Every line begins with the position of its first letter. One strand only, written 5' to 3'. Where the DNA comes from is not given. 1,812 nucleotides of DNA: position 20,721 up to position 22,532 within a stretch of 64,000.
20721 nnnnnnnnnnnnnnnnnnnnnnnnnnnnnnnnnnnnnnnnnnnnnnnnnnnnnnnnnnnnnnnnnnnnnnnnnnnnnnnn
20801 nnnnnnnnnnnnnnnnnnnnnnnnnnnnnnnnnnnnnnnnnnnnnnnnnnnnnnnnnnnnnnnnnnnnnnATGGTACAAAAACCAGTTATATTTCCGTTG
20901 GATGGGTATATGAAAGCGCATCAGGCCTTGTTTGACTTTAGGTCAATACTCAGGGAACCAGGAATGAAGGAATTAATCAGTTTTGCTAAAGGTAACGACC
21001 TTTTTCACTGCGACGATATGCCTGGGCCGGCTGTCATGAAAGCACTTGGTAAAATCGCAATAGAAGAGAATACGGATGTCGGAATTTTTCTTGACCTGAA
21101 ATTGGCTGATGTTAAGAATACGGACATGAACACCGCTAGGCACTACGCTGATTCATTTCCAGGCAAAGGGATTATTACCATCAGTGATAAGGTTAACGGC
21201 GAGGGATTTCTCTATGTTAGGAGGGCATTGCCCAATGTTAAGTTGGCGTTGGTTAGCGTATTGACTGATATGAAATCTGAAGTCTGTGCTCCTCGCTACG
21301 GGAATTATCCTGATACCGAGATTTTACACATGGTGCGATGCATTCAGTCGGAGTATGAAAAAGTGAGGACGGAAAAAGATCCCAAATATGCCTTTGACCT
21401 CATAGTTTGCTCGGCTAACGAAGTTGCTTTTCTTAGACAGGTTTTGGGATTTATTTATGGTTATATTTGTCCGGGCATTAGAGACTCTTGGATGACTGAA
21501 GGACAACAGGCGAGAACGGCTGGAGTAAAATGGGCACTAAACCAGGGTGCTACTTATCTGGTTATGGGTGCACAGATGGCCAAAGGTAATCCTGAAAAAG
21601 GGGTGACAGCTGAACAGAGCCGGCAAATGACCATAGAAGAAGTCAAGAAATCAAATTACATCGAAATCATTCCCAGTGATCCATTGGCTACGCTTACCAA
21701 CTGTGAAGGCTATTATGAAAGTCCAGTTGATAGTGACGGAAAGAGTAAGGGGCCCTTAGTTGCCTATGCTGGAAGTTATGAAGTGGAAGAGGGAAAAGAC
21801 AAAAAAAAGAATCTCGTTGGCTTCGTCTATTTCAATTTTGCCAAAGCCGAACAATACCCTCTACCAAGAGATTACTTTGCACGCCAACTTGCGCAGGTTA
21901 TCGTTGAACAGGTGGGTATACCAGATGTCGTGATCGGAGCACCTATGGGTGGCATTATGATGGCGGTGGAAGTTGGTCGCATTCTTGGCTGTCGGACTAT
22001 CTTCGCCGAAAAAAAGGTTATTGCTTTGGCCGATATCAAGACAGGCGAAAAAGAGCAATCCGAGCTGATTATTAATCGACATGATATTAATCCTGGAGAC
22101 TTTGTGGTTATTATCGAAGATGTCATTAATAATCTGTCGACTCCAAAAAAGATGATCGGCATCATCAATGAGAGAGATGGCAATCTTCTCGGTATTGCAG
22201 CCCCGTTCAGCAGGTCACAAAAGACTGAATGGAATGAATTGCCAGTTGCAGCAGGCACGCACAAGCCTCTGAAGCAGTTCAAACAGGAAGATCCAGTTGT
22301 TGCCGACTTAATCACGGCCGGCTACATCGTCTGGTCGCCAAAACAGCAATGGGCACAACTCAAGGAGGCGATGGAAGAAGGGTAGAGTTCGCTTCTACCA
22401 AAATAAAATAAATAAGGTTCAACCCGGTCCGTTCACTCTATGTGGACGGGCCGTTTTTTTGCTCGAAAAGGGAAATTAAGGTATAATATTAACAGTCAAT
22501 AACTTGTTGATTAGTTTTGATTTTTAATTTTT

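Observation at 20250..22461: Higher-GC island encoding a reversed-order PyrF–PyrE (UMP-synthase-like) fusion plus a small unknown ORF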

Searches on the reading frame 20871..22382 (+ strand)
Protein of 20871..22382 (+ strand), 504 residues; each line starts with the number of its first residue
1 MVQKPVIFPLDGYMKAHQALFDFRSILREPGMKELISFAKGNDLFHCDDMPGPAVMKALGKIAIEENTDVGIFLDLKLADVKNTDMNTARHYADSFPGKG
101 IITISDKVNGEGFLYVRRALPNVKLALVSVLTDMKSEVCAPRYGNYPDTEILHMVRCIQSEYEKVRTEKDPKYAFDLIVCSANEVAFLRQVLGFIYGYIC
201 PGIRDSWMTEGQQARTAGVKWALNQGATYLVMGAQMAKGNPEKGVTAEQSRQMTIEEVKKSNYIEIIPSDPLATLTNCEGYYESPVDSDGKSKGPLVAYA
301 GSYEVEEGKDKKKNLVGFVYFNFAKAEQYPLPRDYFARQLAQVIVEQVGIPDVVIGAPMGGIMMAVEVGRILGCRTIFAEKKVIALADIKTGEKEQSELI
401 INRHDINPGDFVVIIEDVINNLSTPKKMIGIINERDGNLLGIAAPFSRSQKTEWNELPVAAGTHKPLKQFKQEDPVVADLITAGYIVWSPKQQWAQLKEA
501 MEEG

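Call 3: search_protein_families(library=pfam, proteins=[window:20871-22382:+], max_evalue=1)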
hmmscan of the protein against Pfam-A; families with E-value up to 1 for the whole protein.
seq(504 aa): 2 families
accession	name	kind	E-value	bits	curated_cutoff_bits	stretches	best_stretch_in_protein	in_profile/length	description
PF00215.30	OMPdecase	-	6.1e-06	26.7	27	1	65-238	45-210/221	Orotidine 5'-phosphate decarboxylase / HUMPS family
PF00156.33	Pribosyltran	-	1.3e-05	25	26.3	1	338-453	16-131/158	Phosphoribosyl transferase domain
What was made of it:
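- Checked: Domains: Pfam finds OMPdecase at residues 65-238 (E 6e-6, 26.7 bits; cut-off 27) and Pribosyltran at 338-453 (E 1.3e-5, 25 bits; cut-off 26.3) (call 3).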

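Call 4: search_protein_families(library=ncbifam, proteins=[window:20871-22382:+], max_evalue=1)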
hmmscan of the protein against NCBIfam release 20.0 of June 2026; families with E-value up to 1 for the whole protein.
seq(504 aa): 14 families
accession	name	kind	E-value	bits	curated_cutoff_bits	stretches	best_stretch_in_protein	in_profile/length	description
NF001273.0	PRK00230.1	equivalog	8.4e-17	61.3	193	1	67-239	53-215/233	orotidine-5'-phosphate decarboxylase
TIGR01367.1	pyrE_Therm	equivalog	7.8e-14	51.7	150.25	1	320-459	28-156/187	orotate phosphoribosyltransferase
TIGR01740.1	pyrF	equivalog_domain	1.8e-09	37.6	92.3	1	64-239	50-205/216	orotidine-5'-phosphate decarboxylase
NF010386.0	PRK13813.1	equivalog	1.1e-05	25.2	208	2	178-242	144-203/216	orotidine 5'-phosphate decarboxylase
NF006328.0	PRK08558.1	equivalog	1.2e-05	25.1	184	1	351-451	112-218/238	adenine phosphoribosyltransferase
NF002620.0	PRK02277.1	subfamily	6.3e-05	22.7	115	1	335-459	71-191/201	orotate phosphoribosyltransferase-like protein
NF006671.0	PRK09219.1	equivalog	0.00056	19.4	177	1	358-443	58-151/192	xanthine phosphoribosyltransferase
TIGR01743.1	purR_Bsub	equivalog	0.0012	17.9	258.7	1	352-446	130-231/268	pur operon repressor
TIGR00336.1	pyrE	equivalog_domain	0.0024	17.6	106.8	1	319-456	24-151/173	orotate phosphoribosyltransferase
TIGR01744.1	XPRTase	equivalog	0.0025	17.5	164.45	1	355-443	55-151/191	xanthine phosphoribosyltransferase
NF002633.0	PRK02304.1-2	equivalog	0.056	13.2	224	1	354-443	52-145/172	adenine phosphoribosyltransferase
NF002635.0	PRK02304.1-4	subfamily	0.067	12.7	146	1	362-449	66-155/188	adenine phosphoribosyltransferase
NF002095.0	PRK00934.1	equivalog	0.08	12.1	296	1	338-432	144-228/287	ribose-phosphate diphosphokinase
NF004689.0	PRK06031.1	equivalog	0.17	11.1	175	0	336-444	72-189/233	phosphoribosyltransferase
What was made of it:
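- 20871..21656 (+): OMP-decarboxylase-like domain (residues 1-262). Catalytic D75-x-K77-x-x-D80 lies at 21093-21110; D11, K40 and the PGIR loop (residues 201-204) are present. The canonical 'GR' is replaced by G233-A234-Q235...K238. Pfam and NCBIfam hits (calls 3, 4).
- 21657..22385 (+): OPRT-like type I phosphoribosyltransferase domain (residues 263-504) plus the stop codon. The PRPP loop E416-D417-V-I-N420-N421-L-S-T lies at 22116-22142; the flexible loop is around residues 383-398. Pfam Pribosyltran and TIGR01367 pyrE_Therm hits (calls 3, 4).
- On OMP decarboxylase (PyrF, PF00215 / EC 4.1.1.23): Pfam 26.7 against 27.0; NCBIfam PRK00230 61 against 193 (calls 3, 4).
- On Orotate phosphoribosyltransferase (PyrE, type I PRTase, EC 2.4.2.10): TIGR01367 51.7 against 150; Pfam 25 against 26.3 (calls 3, 4).
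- Checked: NCBIfam finds pyrF PRK00230 (8e-17) and pyrE_Therm TIGR01367 (8e-14) (call 4).
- Both domains score below the curated family cut-offs: Pfam 26.7 against 27 and 25 against 26.3; NCBIfam 61 against 193 and 52 against 150 (calls 3, 4).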

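Call 8: find_homologous_proteins(query=window:20871-22382:+)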
Query seq(504 aa) (504 aa): 117 proteins with E <= 0.001 among 8000 candidates.
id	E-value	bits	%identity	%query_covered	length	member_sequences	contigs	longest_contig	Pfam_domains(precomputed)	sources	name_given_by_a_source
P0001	0.0e+0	1150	100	100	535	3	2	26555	PF00156.34,PF00215.31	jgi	-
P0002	4.4e-269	911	78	100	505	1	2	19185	PF00156.34,PF00215.31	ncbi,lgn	ncbi:MAG: orotidine 5'-phosphate decarboxylase / HUMPS family protein [Candidatus Falkowbacteria bac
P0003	4.0e-267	904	77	100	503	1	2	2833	PF00215.31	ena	-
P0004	7.3e-147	508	48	99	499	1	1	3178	PF00156.34,PF00215.31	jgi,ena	-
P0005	4.0e-138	479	49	100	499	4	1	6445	PF00156.34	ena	-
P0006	8.5e-138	478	49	99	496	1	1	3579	PF00156.34,PF00215.31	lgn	-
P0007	3.4e-136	473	47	98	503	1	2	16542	PF00156.34,PF00215.31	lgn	-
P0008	1.4e-135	471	49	98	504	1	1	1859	PF00156.34,PF00215.31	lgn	-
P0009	8.2e-135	468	47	99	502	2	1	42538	PF00215.31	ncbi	ncbi:MAG: orotidine 5'-phosphate decarboxylase / HUMPS family protein [Candidatus Falkowbacteria bac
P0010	1.5e-134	467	48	99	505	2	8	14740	PF00156.34,PF00215.31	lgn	-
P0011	1.4e-133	464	46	99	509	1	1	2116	PF00156.34,PF00215.31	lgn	-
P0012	1.7e-133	464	48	100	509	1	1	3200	PF00156.34,PF00215.31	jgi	jgi:orotidine-5'-phosphate decarboxylase/adenine/guanine phosphoribosyltransferase-like PRPP-binding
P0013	2.2e-133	463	46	99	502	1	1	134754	PF00156.34,PF00215.31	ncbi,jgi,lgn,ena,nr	ncbi:hypothetical protein C0584_05025 [Candidatus Parcubacteria bacterium]|nr:MAG: hypothetical prot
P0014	4.9e-132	459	47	100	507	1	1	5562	PF00156.34,PF00215.31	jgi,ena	-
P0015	5.8e-132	459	46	99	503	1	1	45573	PF00156.34,PF00215.31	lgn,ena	-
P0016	4.3e-131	456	47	100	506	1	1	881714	PF00156.34,PF00215.31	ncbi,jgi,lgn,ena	ncbi:MAG: orotidine 5'-phosphate decarboxylase / HUMPS family protein [Patescibacteria group bacteri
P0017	4.4e-131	456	45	100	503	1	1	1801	PF00156.34,PF00215.31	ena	-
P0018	6.7e-131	455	47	99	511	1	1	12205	PF00215.31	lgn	-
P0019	1.1e-130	454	47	100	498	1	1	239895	PF00156.34,PF00215.31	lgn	-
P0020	1.4e-130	454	45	99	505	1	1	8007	PF00156.34,PF00215.31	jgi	jgi:orotate phosphoribosyltransferase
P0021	2.2e-130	453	46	100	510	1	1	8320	PF00156.34,PF00215.31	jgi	-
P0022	2.8e-130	453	45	99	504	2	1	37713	PF00156.34,PF00215.31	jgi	jgi:orotidine-5'-phosphate decarboxylase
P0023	5.2e-130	452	46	99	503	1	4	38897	PF00156.34,PF00215.31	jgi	jgi:orotate phosphoribosyltransferase/orotidine-5'-phosphate decarboxylase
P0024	6.5e-130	452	46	100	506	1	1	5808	PF00215.31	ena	-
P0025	4.8e-129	449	45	100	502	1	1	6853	PF00156.34,PF00215.31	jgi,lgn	jgi:orotate phosphoribosyltransferase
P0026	1.1e-128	448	46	100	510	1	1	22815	PF00156.34,PF00215.31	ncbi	-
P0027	1.5e-128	447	45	99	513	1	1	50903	PF00215.31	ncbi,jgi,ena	ncbi:MAG: orotidine 5'-phosphate decarboxylase / HUMPS family protein [Patescibacteria group bacteri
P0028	2.1e-128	447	47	100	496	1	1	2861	PF00156.34,PF00215.31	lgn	-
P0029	2.7e-128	447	44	99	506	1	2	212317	PF00215.31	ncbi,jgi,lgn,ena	ncbi:MAG: orotidine 5'-phosphate decarboxylase / HUMPS family protein [Patescibacteria group bacteri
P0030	8.0e-128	445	46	100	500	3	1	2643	PF00156.34,PF00215.31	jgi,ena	-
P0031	5.5e-127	442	45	99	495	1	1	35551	PF00156.34,PF00215.31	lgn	-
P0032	7.4e-127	442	45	99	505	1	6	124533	PF00156.34,PF00215.31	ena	-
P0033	2.9e-126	440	45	100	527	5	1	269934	PF00156.34,PF00215.31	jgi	-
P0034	3.6e-126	440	45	99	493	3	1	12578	PF00156.34,PF00215.31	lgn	-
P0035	6.0e-126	439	49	93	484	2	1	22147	PF00156.34,PF00215.31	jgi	-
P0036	2.0e-125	437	46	99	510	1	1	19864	PF00156.34,PF00215.31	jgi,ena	-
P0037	6.9e-125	435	44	100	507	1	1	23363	PF00156.34,PF00215.31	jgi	-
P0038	7.1e-125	435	45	100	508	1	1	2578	PF00156.34,PF00215.31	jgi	jgi:orotidine-5'-phosphate decarboxylase/adenine/guanine phosphoribosyltransferase-like PRPP-binding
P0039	1.2e-124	435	45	100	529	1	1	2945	PF00156.34,PF00215.31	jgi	-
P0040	1.1e-123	431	44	99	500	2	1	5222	PF00156.34,PF00215.31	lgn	-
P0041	9.7e-123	428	44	99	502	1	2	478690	PF00156.34,PF00215.31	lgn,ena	-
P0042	1.9e-122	427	46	96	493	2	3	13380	PF00215.31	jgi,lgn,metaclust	metaclust:\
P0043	2.0e-122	427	43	99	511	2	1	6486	PF00156.34,PF00215.31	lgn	-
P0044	3.1e-122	427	45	99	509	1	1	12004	PF00156.34,PF00215.31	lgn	-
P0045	3.2e-122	427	45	99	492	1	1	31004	PF00156.34,PF00215.31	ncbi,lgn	-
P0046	6.6e-122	426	44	99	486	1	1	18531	PF00156.34,PF00215.31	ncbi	-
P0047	9.2e-122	425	45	98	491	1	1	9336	PF00156.34,PF00215.31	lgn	-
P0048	1.3e-121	425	44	99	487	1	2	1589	PF00156.34,PF00215.31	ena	-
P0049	2.5e-121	424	44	100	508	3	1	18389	PF00156.34,PF00215.31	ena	-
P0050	3.3e-121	423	46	96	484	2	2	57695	PF00156.34,PF00215.31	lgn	-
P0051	6.9e-121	422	44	100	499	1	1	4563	PF00156.34,PF00215.31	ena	-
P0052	7.4e-121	422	44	99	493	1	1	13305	PF00156.34,PF00215.31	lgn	-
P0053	1.5e-120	421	46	99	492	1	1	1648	PF00215.31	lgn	-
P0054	3.1e-120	420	44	99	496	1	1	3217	PF00156.34,PF00215.31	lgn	-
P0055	3.8e-120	420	48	85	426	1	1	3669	PF00156.34,PF00215.31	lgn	-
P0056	6.5e-120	419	43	100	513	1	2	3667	PF00156.34,PF00215.31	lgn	-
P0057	2.6e-119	417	44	99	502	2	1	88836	PF00156.34,PF00215.31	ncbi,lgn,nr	ncbi:MAG: phosphoribosyltransferase family protein [Patescibacteria group bacterium]|nr:phosphoribos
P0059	6.7e-119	416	43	100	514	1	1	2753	PF00215.31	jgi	jgi:orotate phosphoribosyltransferase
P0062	1.1e-117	412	44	100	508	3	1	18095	PF00156.34,PF00215.31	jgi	jgi:orotidine-5'-phosphate decarboxylase/adenine/guanine phosphoribosyltransferase-like PRPP-binding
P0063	6.2e-117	409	43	100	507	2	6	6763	PF00156.34,PF00215.31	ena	-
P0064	1.3e-116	408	43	98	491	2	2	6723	PF00156.34,PF00215.31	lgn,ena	-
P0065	2.2e-115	404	42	99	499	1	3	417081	PF00215.31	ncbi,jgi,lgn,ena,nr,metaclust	ncbi:TPA: hypothetical protein DCZ15_01410 [Candidatus Falkowbacteria bacterium]|nr:MAG: hypothetica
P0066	1.3e-114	401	44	100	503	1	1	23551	PF00156.34,PF00215.31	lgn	-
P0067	1.8e-114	401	42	100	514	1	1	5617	PF00215.31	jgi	jgi:orotidine-5'-phosphate decarboxylase/adenine/guanine phosphoribosyltransferase-like PRPP-binding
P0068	4.2e-114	400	43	100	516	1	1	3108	PF00156.34,PF00215.31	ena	-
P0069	4.1e-113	397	44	100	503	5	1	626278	PF00156.34,PF00215.31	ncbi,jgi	jgi:orotate phosphoribosyltransferase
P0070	2.3e-112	394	44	98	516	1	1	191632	PF00215.31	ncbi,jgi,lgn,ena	ncbi:MAG: orotidine 5'-phosphate decarboxylase / HUMPS family protein [Patescibacteria group bacteri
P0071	6.5e-111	389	43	100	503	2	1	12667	PF00156.34,PF00215.31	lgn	-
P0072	3.4e-110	387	43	100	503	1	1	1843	PF00156.34,PF00215.31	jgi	-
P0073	8.7e-110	386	42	100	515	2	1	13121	PF00156.34,PF00215.31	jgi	-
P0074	1.0e-109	385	45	86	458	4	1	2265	PF00156.34,PF00215.31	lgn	-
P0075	1.3e-108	382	40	100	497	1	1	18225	PF00156.34,PF00215.31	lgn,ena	-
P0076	3.2e-107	377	41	99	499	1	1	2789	PF00215.31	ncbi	-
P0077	5.1e-107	376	41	98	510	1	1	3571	PF00215.31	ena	-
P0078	5.3e-107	376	41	99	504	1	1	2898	PF00215.31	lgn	-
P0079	2.3e-106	374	42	99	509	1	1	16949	PF00156.34,PF00215.31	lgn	-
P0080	3.8e-106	374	43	99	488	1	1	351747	PF00215.31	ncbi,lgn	ncbi:MAG: orotidine 5'-phosphate decarboxylase / HUMPS family protein [Bacillota bacterium]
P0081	1.1e-104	369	41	97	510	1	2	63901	PF00215.31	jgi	jgi:orotidine-5'-phosphate decarboxylase/orotate phosphoribosyltransferase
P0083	2.0e-103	365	42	99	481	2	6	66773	PF00215.31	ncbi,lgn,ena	-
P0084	3.3e-103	364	41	99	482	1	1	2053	PF00215.31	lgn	-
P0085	3.8e-103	364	41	98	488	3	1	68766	PF00156.34,PF00215.31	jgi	-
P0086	7.4e-103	363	42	99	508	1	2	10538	PF00156.34,PF00215.31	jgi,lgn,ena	-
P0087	1.6e-101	358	42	97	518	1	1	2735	PF00156.34,PF00215.31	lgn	-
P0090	7.7e-100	353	39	99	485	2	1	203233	PF00215.31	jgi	-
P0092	3.9e-97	344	43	86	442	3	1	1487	PF00156.34,PF00215.31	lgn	-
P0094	4.7e-94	334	40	100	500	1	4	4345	PF00215.31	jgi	jgi:orotidine-5'-phosphate decarboxylase/orotate phosphoribosyltransferase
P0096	2.6e-88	315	40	99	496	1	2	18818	PF00156.34,PF00215.31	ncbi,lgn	-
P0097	2.7e-88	315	40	99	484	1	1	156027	PF00156.34,PF00215.31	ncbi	-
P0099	2.1e-87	312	36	99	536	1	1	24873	PF00156.34,PF00215.31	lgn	-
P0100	3.1e-87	311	40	98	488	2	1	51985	PF00215.31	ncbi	ncbi:MAG: orotidine 5'-phosphate decarboxylase / HUMPS family protein [Patescibacteria group bacteri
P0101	4.2e-83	298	39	100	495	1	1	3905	PF00156.34,PF00215.31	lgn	-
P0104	3.5e-77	278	37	100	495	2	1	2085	PF00156.34,PF00215.31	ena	-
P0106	3.0e-71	258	46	61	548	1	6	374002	PF00215.31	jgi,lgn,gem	-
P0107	4.6e-67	245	46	58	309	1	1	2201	PF00215.31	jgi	-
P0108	1.4e-64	236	47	51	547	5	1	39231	PF00156.34,PF00215.31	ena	-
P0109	5.6e-63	231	45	52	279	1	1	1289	PF00215.31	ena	-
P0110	1.4e-62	230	50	47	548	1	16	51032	PF00156.34,PF00215.31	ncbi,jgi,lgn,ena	jgi:orotidine-5'-phosphate decarboxylase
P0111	1.5e-62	230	49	49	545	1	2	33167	PF00156.34,PF00215.31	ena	-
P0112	4.6e-62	228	47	51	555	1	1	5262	PF00156.34,PF00215.31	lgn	-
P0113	7.4e-61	224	41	62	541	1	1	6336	PF00156.34,PF00215.31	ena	-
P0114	1.4e-59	220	44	52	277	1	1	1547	PF00215.31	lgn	-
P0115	2.3e-59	219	43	52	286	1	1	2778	PF00215.31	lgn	-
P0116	5.3e-23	99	32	51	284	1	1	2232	PF00215.31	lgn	-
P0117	1.1e-18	85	61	15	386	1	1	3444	PF00215.31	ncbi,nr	ncbi:MAG: orotidine-5'-phosphate decarboxylase, partial [Candidatus Falkowbacteria bacterium]|nr:oro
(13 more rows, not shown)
